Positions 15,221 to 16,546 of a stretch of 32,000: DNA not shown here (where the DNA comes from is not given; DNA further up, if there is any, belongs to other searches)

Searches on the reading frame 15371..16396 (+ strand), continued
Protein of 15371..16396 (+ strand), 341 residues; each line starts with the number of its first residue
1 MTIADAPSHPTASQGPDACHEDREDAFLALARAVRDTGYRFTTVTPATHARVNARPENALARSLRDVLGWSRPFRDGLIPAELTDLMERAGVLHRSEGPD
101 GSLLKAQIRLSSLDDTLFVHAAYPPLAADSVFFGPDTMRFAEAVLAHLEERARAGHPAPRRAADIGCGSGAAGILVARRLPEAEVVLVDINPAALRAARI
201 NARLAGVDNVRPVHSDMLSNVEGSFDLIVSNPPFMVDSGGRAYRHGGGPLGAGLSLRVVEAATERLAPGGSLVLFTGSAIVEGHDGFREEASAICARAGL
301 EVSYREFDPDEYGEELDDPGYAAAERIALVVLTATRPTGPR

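Call 9: find_homologous_proteins(query=window:15371-16396:+)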
Query window:15371-16396:+ (341 aa): 5959 proteins with E <= 0.001 among 8000 candidates; the best 120 are listed.
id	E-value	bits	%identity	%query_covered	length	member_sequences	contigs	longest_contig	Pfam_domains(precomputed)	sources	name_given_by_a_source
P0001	5.6e-209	711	96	100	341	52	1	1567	PF13847.13,PF06325.20,PF05175.21,PF13649.13,PF08241.19,PF08242.19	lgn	-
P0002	1.6e-184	631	86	100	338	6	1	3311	PF13847.13,PF06325.20,PF05175.21,PF13649.13,PF08241.19,PF08242.19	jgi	-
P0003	2.3e-180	617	84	100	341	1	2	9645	PF13847.13,PF06325.20,PF05175.21,PF13649.13,PF08241.19,PF08242.19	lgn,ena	-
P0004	4.9e-180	616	84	100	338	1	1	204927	PF13847.13,PF06325.20,PF05175.21,PF13649.13,PF08242.19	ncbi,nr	ncbi:class I SAM-dependent methyltransferase [Methylobacterium sp. J-043]|nr:class I SAM-dependent m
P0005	1.4e-179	614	84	100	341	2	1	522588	PF13847.13,PF13489.13,PF06325.20,PF05175.21,PF13649.13,PF01170.25,PF08241.19,PF08242.19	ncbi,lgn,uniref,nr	ncbi:class I SAM-dependent methyltransferase [Methylobacterium sp. R2-1]|uniref:class I SAM-dependen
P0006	1.6e-179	614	84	100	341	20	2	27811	PF13847.13,PF13489.13,PF06325.20,PF05175.21,PF13649.13,PF08241.19,PF08242.19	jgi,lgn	jgi:release factor glutamine methyltransferase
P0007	2.9e-178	610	83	100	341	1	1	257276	PF13847.13,PF13489.13,PF06325.20,PF05175.21,PF13649.13,PF08242.19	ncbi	ncbi:methyltransferase [Methylorubrum aminovorans]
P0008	4.8e-178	609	83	100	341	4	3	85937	PF13847.13,PF13489.13,PF06325.20,PF05175.21,PF13649.13,PF08241.19,PF08242.19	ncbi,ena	-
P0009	5.7e-178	609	85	99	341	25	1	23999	PF13847.13,PF06325.20,PF05175.21,PF13649.13,PF08241.19,PF08242.19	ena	-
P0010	9.7e-178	608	82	100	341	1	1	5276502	PF13847.13,PF13489.13,PF06325.20,PF05175.21,PF13649.13,PF08241.19,PF08242.19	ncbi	ncbi:class I SAM-dependent methyltransferase [Methylorubrum aminovorans]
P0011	1.3e-177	608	84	100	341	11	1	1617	PF13847.13,PF13489.13,PF06325.20,PF05175.21,PF13649.13,PF08241.19,PF08242.19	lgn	-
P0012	1.7e-177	608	82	100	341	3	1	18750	PF13847.13,PF13489.13,PF06325.20,PF05175.21,PF13649.13,PF08241.19,PF08242.19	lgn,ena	-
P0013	1.9e-177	607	82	100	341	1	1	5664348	PF13847.13,PF13489.13,PF06325.20,PF05175.21,PF13649.13,PF08242.19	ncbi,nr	ncbi:SAM-dependent methyltransferase [Methylobacterium sp. DM1]|nr:SAM-dependent methyltransferase [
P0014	3.7e-177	606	82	100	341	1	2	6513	PF13847.13,PF13489.13,PF06325.20,PF05175.21,PF13649.13,PF08241.19,PF08242.19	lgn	-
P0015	1.7e-176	604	83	100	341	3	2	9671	PF13847.13,PF06325.20,PF05175.21,PF13649.13,PF08242.19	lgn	-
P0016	1.9e-176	604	84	99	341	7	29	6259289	PF13847.13,PF06325.20,PF05175.21,PF13649.13,PF08241.19,PF08242.19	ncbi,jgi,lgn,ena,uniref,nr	ncbi:class I SAM-dependent methyltransferase [Methylorubrum populi]|jgi:release factor glutamine met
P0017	4.1e-176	603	81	100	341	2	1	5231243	PF13847.13,PF13489.13,PF06325.20,PF05175.21,PF13649.13,PF08241.19,PF08242.19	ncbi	ncbi:methyltransferase [Methylorubrum aminovorans]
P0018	7.0e-176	602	82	100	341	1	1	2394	PF13847.13,PF13489.13,PF06325.20,PF05175.21,PF13649.13,PF08241.19,PF08242.19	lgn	-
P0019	4.2e-175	600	82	100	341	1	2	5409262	PF13847.13,PF13489.13,PF06325.20,PF05175.21,PF13649.13,PF08242.19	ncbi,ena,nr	ncbi:methyltransferase [Methylobacterium sp. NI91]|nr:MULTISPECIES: class I SAM-dependent methyltran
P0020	5.4e-174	596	83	100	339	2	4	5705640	PF13847.13,PF13489.13,PF06325.20,PF05175.21,PF13649.13,PF08241.19,PF08242.19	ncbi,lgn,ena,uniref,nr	ncbi:methyltransferase small [Methylorubrum populi]|uniref:Methyltransferase small n=1 Tax=Methyloru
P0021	9.4e-174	595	84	96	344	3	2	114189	PF13847.13,PF06325.20,PF05175.21,PF13649.13,PF02390.24,PF08241.19,PF08242.19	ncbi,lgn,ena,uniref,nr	ncbi:methyltransferase [Methylorubrum zatmanii]|uniref:Methyltransferase n=1 Tax=Methylorubrum zatma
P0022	1.1e-172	592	83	99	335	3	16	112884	PF13847.13,PF13489.13,PF06325.20,PF05175.21,PF13649.13,PF02390.24,PF08241.19,PF08242.19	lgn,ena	-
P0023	5.7e-172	589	81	100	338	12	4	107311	PF13847.13,PF13489.13,PF06325.20,PF05175.21,PF13649.13,PF01170.25,PF08241.19,PF08242.19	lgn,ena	-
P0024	1.5e-171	588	85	92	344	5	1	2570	PF13847.13,PF06325.20,PF05175.21,PF13649.13,PF02390.24,PF01170.25,PF08241.19,PF08242.19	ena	-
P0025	1.9e-171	588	81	100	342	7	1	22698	PF13847.13,PF06325.20,PF05175.21,PF13649.13,PF01170.25,PF02475.24,PF08241.19,PF08242.19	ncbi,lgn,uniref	ncbi:class I SAM-dependent methyltransferase [Methylorubrum podarium]|uniref:Class I SAM-dependent m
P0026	5.4e-171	586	82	96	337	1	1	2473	PF13847.13,PF13489.13,PF06325.20,PF05175.21,PF13649.13,PF08241.19,PF08242.19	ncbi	-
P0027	3.5e-158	544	80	94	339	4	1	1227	PF13847.13,PF13489.13,PF06325.20,PF05175.21,PF13649.13,PF08241.19,PF08242.19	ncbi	-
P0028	1.4e-153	529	79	93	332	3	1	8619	PF13847.13,PF13489.13,PF06325.20,PF05175.21,PF13649.13,PF08241.19,PF08242.19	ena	-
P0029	2.0e-152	525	76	96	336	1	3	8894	PF13847.13,PF13489.13,PF06325.20,PF05175.21,PF13649.13,PF08241.19,PF08242.19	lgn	-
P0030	2.2e-145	502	76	89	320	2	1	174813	PF13847.13,PF13489.13,PF06325.20,PF05175.21,PF13649.13,PF08242.19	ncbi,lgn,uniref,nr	ncbi:class I SAM-dependent methyltransferase [Methylorubrum salsuginis]|uniref:Methyltransferase sma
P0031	8.0e-145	500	72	98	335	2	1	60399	PF13847.13,PF06325.20,PF05175.21,PF13649.13,PF08242.19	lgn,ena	-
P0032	3.1e-143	495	72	95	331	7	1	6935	PF13847.13,PF06325.20,PF05175.21,PF13649.13,PF08242.19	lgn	-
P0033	2.1e-140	486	70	98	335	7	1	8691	PF13847.13,PF06325.20,PF05175.21,PF13649.13,PF08242.19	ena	-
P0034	3.6e-140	485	70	99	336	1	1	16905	PF13847.13,PF06325.20,PF05175.21,PF13649.13,PF08242.19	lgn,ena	-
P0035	3.3e-139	482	71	98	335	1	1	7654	PF13847.13,PF06325.20,PF05175.21,PF13649.13,PF08242.19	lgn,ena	-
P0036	8.1e-139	480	71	96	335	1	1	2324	PF13847.13,PF13489.13,PF06325.20,PF05175.21,PF13649.13,PF08242.19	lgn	-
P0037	4.0e-138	478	74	88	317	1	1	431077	PF13847.13,PF05175.21,PF13649.13,PF08242.19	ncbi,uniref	ncbi:class I SAM-dependent methyltransferase [Methylorubrum sp. SB2]|uniref:class I SAM-dependent me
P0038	9.2e-138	477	74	88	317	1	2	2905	PF13847.13,PF13489.13,PF06325.20,PF05175.21,PF13649.13,PF08242.19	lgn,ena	-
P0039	1.5e-137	476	73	89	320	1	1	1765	PF13847.13,PF06325.20,PF05175.21,PF13649.13,PF08242.19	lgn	-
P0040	2.5e-137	476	75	92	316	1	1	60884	PF13847.13,PF06325.20,PF05175.21,PF13649.13,PF08242.19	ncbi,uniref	ncbi:methyltransferase [Methylobacterium nigriterrae]|uniref:methyltransferase n=1 Tax=Methylobacter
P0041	1.5e-135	470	72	97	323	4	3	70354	PF13847.13,PF06325.20,PF05175.21,PF13649.13,PF01170.25,PF08242.19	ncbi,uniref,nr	ncbi:methyltransferase [Methylobacterium oxalidis]|uniref:Methyltransferase small domain-containing 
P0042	4.0e-135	468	73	92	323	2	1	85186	PF13847.13,PF06325.20,PF05175.21,PF13649.13,PF01170.25,PF08241.19,PF08242.19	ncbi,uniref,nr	ncbi:SAM-dependent methyltransferase [Methylobacterium sp. BE186]|uniref:class I SAM-dependent methy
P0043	7.9e-135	467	72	92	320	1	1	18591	PF13847.13,PF06325.20,PF05175.21,PF03602.22,PF13649.13,PF08241.19,PF08242.19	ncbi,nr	ncbi:MAG: class I SAM-dependent methyltransferase [Actinomycetospora chiangmaiensis]|nr:class I SAM-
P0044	1.3e-134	467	74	92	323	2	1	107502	PF13847.13,PF13489.13,PF06325.20,PF05175.21,PF13649.13,PF01170.25,PF08241.19,PF08242.19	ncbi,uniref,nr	ncbi:methyltransferase [Methylobacterium durans]|uniref:class I SAM-dependent methyltransferase n=1 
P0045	1.4e-134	466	72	92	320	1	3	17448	PF13847.13,PF06325.20,PF05175.21,PF13649.13,PF08241.19,PF08242.19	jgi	jgi:release factor glutamine methyltransferase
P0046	2.7e-134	466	73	92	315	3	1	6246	PF13847.13,PF13489.13,PF06325.20,PF05175.21,PF13649.13,PF08241.19,PF08242.19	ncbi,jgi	jgi:methylase of polypeptide subunit release factors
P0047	3.2e-134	465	73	88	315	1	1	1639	PF13847.13,PF13489.13,PF06325.20,PF05175.21,PF13649.13,PF08241.19,PF08242.19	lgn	-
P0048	1.4e-133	463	72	91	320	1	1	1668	PF13847.13,PF06325.20,PF05175.21,PF13649.13,PF01170.25,PF08241.19,PF08242.19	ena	-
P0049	1.8e-133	463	70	96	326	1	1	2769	PF13847.13,PF06325.20,PF05175.21,PF13649.13,PF02390.24,PF08241.19,PF08242.19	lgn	-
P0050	1.9e-133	463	74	89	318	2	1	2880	PF13847.13,PF06325.20,PF05175.21,PF13649.13,PF08241.19,PF08242.19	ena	-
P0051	8.8e-133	461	72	91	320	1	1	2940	PF13847.13,PF06325.20,PF05175.21,PF13649.13,PF01170.25,PF08241.19,PF08242.19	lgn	-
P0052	4.0e-132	458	71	91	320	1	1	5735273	PF13847.13,PF06325.20,PF05175.21,PF13649.13,PF01170.25,PF08241.19,PF08242.19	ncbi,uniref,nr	ncbi:class I SAM-dependent methyltransferase [Methylobacterium flocculans]|uniref:class I SAM-depend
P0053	4.7e-132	458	71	92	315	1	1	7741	PF13847.13,PF13489.13,PF06325.20,PF05175.21,PF13649.13,PF08241.19,PF08242.19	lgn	-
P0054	6.0e-132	458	72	91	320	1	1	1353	PF13847.13,PF06325.20,PF05175.21,PF13649.13,PF01170.25,PF08241.19,PF08242.19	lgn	-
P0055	8.0e-132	457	73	89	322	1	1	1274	PF13847.13,PF13489.13,PF06325.20,PF05175.21,PF03602.22,PF13649.13,PF01170.25,PF08241.19,PF08242.19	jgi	jgi:release factor glutamine methyltransferase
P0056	2.6e-131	456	72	91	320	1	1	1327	PF13847.13,PF06325.20,PF05175.21,PF03602.22,PF13649.13,PF02390.24,PF01170.25,PF01728.26,PF08241.19,PF08242.19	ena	-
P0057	3.3e-131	455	71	91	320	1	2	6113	PF13847.13,PF06325.20,PF05175.21,PF13649.13,PF08241.19,PF08242.19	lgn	-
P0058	3.7e-131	455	67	97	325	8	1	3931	PF13847.13,PF06325.20,PF05175.21,PF13649.13,PF02390.24,PF08241.19,PF08242.19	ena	-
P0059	4.3e-131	455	69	89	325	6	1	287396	PF13847.13,PF06325.20,PF05175.21,PF03602.22,PF13649.13,PF08242.19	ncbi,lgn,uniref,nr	ncbi:Methyltransferase small domain-containing protein [Methylobacterium phyllostachyos]|uniref:Meth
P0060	9.3e-131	454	71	91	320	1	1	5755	PF13847.13,PF06325.20,PF05175.21,PF03602.22,PF13649.13,PF02390.24,PF01170.25,PF01728.26,PF08241.19,PF08242.19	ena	-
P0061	3.1e-130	452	71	91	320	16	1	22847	PF13847.13,PF06325.20,PF05175.21,PF13649.13,PF08241.19,PF08242.19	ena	-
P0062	5.2e-130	451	73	92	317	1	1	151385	PF13847.13,PF06325.20,PF05175.21,PF13649.13,PF08242.19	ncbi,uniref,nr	ncbi:class I SAM-dependent methyltransferase [Methylobacterium sp. NEAU 140]|uniref:class I SAM-depe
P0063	1.6e-129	450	70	91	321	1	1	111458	PF13847.13,PF06325.20,PF05175.21,PF13649.13,PF02390.24,PF01170.25,PF08241.19,PF08242.19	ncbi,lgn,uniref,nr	ncbi:class I SAM-dependent methyltransferase [Methylobacterium sp. 37f]|uniref:methyltransferase n=1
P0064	2.9e-129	449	70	91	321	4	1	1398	PF13847.13,PF06325.20,PF05175.21,PF13649.13,PF02390.24,PF01170.25,PF08241.19,PF08242.19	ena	-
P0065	4.8e-129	448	70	92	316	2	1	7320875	PF13847.13,PF06325.20,PF05175.21,PF03602.22,PF13649.13,PF08241.19,PF08242.19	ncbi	ncbi:methyltransferase [Methylobacterium sp. CM6257]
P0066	8.3e-129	448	70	92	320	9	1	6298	PF13847.13,PF06325.20,PF05175.21,PF13649.13,PF08241.19,PF08242.19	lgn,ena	-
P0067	2.5e-128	446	69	89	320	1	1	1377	PF13847.13,PF06325.20,PF05175.21,PF03602.22,PF13649.13,PF01170.25,PF08241.19,PF08242.19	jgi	jgi:release factor glutamine methyltransferase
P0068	2.7e-128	446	68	92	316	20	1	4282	PF13847.13,PF06325.20,PF05175.21,PF03602.22,PF13649.13,PF08241.19,PF08242.19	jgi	jgi:release factor glutamine methyltransferase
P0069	2.9e-128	446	70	91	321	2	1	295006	PF13847.13,PF06325.20,PF05175.21,PF13649.13,PF02390.24,PF08241.19,PF08242.19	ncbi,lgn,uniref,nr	ncbi:class I SAM-dependent methyltransferase [Methylobacterium sp. Leaf117]|uniref:methyltransferase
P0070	6.0e-128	445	70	92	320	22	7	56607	PF13847.13,PF06325.20,PF05175.21,PF13649.13,PF08241.19,PF08242.19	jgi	jgi:release factor glutamine methyltransferase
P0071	1.3e-127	444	69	93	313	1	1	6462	PF13847.13,PF06325.20,PF05175.21,PF03602.22,PF13649.13,PF01170.25,PF08241.19,PF08242.19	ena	-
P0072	1.6e-127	443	69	93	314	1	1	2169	PF13847.13,PF06325.20,PF05175.21,PF13649.13,PF08241.19,PF08242.19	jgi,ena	jgi:SAM-dependent methyltransferase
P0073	1.7e-127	443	69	94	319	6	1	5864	PF13847.13,PF06325.20,PF05175.21,PF13649.13,PF08241.19,PF08242.19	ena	-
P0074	2.1e-127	443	69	91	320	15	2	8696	PF13847.13,PF06325.20,PF05175.21,PF13649.13,PF02390.24,PF08241.19,PF08242.19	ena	-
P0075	3.4e-127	442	69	91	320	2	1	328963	PF13847.13,PF06325.20,PF05175.21,PF13649.13,PF02390.24,PF08241.19,PF08242.19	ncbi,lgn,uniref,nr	ncbi:SAM-dependent methyltransferase [Methylobacterium sp. Leaf125]|uniref:methyltransferase n=1 Tax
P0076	3.8e-127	442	70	91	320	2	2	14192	PF13847.13,PF06325.20,PF05175.21,PF03602.22,PF13649.13,PF02390.24,PF01170.25,PF01135.26,PF01728.26,PF08241.19,PF08242.19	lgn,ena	-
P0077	5.7e-127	441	70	92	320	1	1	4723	PF13847.13,PF06325.20,PF05175.21,PF13649.13,PF08241.19,PF08242.19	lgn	-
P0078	1.1e-126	441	68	89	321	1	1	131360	PF13847.13,PF06325.20,PF05175.21,PF03602.22,PF13649.13,PF08241.19,PF08242.19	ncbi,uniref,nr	ncbi:methyltransferase [Methylobacterium sp. E-005]|uniref:methyltransferase n=1 Tax=Methylobacteriu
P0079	2.9e-126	439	68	89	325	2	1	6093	PF13847.13,PF06325.20,PF05175.21,PF13649.13,PF08241.19,PF08242.19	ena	-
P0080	3.0e-126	439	69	93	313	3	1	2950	PF13847.13,PF06325.20,PF05175.21,PF13649.13,PF01170.25,PF08241.19,PF08242.19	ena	-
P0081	3.2e-126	439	68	89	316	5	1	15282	PF13847.13,PF06325.20,PF05175.21,PF03602.22,PF13649.13,PF08241.19,PF08242.19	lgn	-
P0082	3.6e-126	439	67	90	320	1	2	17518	PF13847.13,PF06325.20,PF05175.21,PF03602.22,PF13649.13,PF08241.19,PF08242.19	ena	-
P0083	1.6e-125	437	69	89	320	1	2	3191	PF13847.13,PF06325.20,PF05175.21,PF13649.13,PF08242.19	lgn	-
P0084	1.7e-125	437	68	93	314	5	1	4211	PF13847.13,PF06325.20,PF05175.21,PF13649.13,PF01170.25,PF08241.19,PF08242.19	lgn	-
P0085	1.8e-125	437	69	89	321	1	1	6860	PF13847.13,PF06325.20,PF05175.21,PF13649.13,PF08242.19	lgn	-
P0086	2.2e-125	436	67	92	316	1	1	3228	PF13847.13,PF06325.20,PF05175.21,PF13649.13,PF08241.19,PF08242.19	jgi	jgi:methylase of polypeptide subunit release factors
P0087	2.2e-125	436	68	96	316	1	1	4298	PF13847.13,PF06325.20,PF05175.21,PF13649.13,PF01170.25,PF08242.19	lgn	-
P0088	2.5e-125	436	71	92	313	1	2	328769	PF13847.13,PF13489.13,PF06325.20,PF05175.21,PF13649.13,PF01170.25,PF08242.19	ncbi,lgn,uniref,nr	ncbi:SAM-dependent methyltransferase [Methylobacterium sp. Leaf104]|uniref:methyltransferase n=1 Tax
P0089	2.5e-125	436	67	93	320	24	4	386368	PF13847.13,PF06325.20,PF05175.21,PF13649.13,PF08241.19,PF08242.19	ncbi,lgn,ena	-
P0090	3.1e-125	436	69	92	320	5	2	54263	PF13847.13,PF06325.20,PF05175.21,PF13649.13,PF08241.19,PF08242.19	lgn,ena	-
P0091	3.3e-125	436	67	92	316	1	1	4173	PF13847.13,PF06325.20,PF05175.21,PF13649.13,PF08241.19,PF08242.19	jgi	jgi:release factor glutamine methyltransferase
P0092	3.8e-125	436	70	92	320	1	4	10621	PF13847.13,PF06325.20,PF05175.21,PF13649.13,PF01170.25,PF08241.19,PF08242.19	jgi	jgi:release factor glutamine methyltransferase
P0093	3.8e-125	435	68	92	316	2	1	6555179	PF13847.13,PF13489.13,PF06325.20,PF05175.21,PF13649.13,PF08241.19,PF08242.19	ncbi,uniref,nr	ncbi:class I SAM-dependent methyltransferase [Methylobacterium mesophilicum SR1.6/6]|uniref:Class I 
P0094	4.2e-125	435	69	93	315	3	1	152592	PF13847.13,PF05175.21,PF13649.13,PF01170.25,PF08242.19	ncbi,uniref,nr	ncbi:methyltransferase [Methylobacterium soli]|uniref:Class I SAM-dependent methyltransferase n=1 Ta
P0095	6.1e-125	435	70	92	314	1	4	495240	PF13847.13,PF13489.13,PF06325.20,PF05175.21,PF13649.13,PF08241.19,PF08242.19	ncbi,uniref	ncbi:methyltransferase [Methylobacterium oryzisoli]|uniref:methyltransferase n=1 Tax=Methylobacteriu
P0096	6.9e-125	435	68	94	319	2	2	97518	PF13847.13,PF05175.21,PF13649.13,PF01170.25,PF08242.19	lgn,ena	-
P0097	7.0e-125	435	70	91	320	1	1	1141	PF08241.19,PF13847.13,PF06325.20,PF05175.21,PF03602.22,PF13649.13,PF02390.24,PF01170.25,PF01135.26,PF01728.26,PF01209.25,PF08242.19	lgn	-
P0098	7.6e-125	435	69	94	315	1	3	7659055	PF13847.13,PF13489.13,PF06325.20,PF05175.21,PF13649.13,PF08241.19,PF08242.19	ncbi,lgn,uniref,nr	ncbi:methyltransferase small [Methylobacterium sp. 4-46]|uniref:methyltransferase n=1 Tax=unclassifi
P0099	8.0e-125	434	68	92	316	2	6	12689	PF13847.13,PF06325.20,PF05175.21,PF13649.13,PF01728.26,PF08241.19,PF08242.19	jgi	jgi:release factor glutamine methyltransferase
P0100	2.0e-124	433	67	90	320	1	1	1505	PF13847.13,PF06325.20,PF05175.21,PF03602.22,PF13649.13,PF08241.19,PF08242.19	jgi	jgi:release factor glutamine methyltransferase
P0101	3.4e-124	432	68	92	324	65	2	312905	PF13847.13,PF06325.20,PF05175.21,PF13649.13,PF08241.19,PF08242.19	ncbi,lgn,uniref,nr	ncbi:SAM-dependent methyltransferase [Methylobacterium sp. Leaf361]|uniref:methyltransferase n=1 Tax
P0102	4.2e-124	432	68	93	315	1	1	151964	PF13847.13,PF06325.20,PF05175.21,PF13649.13,PF01170.25,PF08242.19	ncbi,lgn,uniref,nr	ncbi:methyltransferase [Methylobacterium sp. Leaf118]|uniref:methyltransferase n=1 Tax=Methylobacter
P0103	5.9e-124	432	66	94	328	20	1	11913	PF13847.13,PF06325.20,PF05175.21,PF13649.13,PF08241.19,PF08242.19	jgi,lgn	-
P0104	6.6e-124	431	68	93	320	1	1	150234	PF13847.13,PF06325.20,PF05175.21,PF03602.22,PF13649.13,PF08241.19,PF08242.19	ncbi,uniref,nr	ncbi:class I SAM-dependent methyltransferase [Methylobacterium sp. J-030]|uniref:methyltransferase n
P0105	8.4e-124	431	65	95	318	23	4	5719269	PF13847.13,PF06325.20,PF05175.21,PF13649.13,PF01170.25,PF08242.19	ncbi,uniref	ncbi:methyltransferase [Methylobacterium sp.]|uniref:methyltransferase n=1 Tax=Methylobacterium sp. 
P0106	8.5e-124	431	69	93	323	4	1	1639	PF13847.13,PF05175.21,PF13649.13,PF01170.25,PF08242.19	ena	-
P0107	2.0e-123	430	66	92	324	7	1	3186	PF13847.13,PF06325.20,PF05175.21,PF03602.22,PF13649.13,PF08241.19,PF08242.19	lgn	-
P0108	3.7e-123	429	68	92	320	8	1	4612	PF13847.13,PF06325.20,PF05175.21,PF13649.13,PF08242.19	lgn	-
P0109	3.9e-123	429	67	89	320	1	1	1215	PF13847.13,PF06325.20,PF05175.21,PF13649.13,PF08241.19,PF08242.19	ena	-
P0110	5.3e-123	428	66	90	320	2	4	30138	PF13847.13,PF06325.20,PF05175.21,PF13649.13,PF08242.19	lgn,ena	-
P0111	8.2e-123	428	67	88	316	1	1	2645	PF13847.13,PF06325.20,PF05175.21,PF13649.13,PF08241.19,PF08242.19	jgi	jgi:SAM-dependent methyltransferase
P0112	1.2e-122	427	67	93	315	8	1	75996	PF13847.13,PF05175.21,PF13649.13,PF01170.25,PF08242.19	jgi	jgi:SAM-dependent methyltransferase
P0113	1.4e-122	427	67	92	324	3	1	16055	PF13847.13,PF06325.20,PF05175.21,PF13649.13,PF08241.19,PF08242.19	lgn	-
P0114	2.1e-122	426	68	89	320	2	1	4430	PF13847.13,PF06325.20,PF05175.21,PF03602.22,PF13649.13,PF08242.19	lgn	-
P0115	2.2e-121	423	67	92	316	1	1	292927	PF13847.13,PF06325.20,PF05175.21,PF13649.13,PF08241.19,PF08242.19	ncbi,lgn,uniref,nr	ncbi:methyltransferase [Methylobacterium pseudosasicola]|uniref:Methyltransferase small domain-conta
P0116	1.1e-120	421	66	91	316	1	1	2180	PF13847.13,PF06325.20,PF05175.21,PF03602.22,PF13649.13,PF01170.25,PF08242.19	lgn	-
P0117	1.2e-120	421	65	97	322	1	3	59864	PF13847.13,PF06325.20,PF05175.21,PF13649.13,PF08242.19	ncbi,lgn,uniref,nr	ncbi:SAM-dependent methyltransferase [Methylobacterium tarhaniae]|uniref:SAM-dependent methyltransfe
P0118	1.3e-120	421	66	92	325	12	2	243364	PF13847.13,PF06325.20,PF05175.21,PF13649.13,PF01170.25,PF08241.19,PF08242.19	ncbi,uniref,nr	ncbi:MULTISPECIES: class I SAM-dependent methyltransferase [unclassified Methylobacterium]|uniref:N5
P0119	2.5e-120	420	66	92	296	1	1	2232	PF13847.13,PF06325.20,PF05175.21,PF03602.22,PF13649.13,PF01728.26,PF08241.19,PF08242.19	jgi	jgi:release factor glutamine methyltransferase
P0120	2.8e-120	420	66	93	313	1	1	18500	PF13847.13,PF05175.21,PF13649.13,PF08242.19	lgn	-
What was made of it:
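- JGI annotations call homologues 'release factor glutamine methyltransferase' (call 9).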
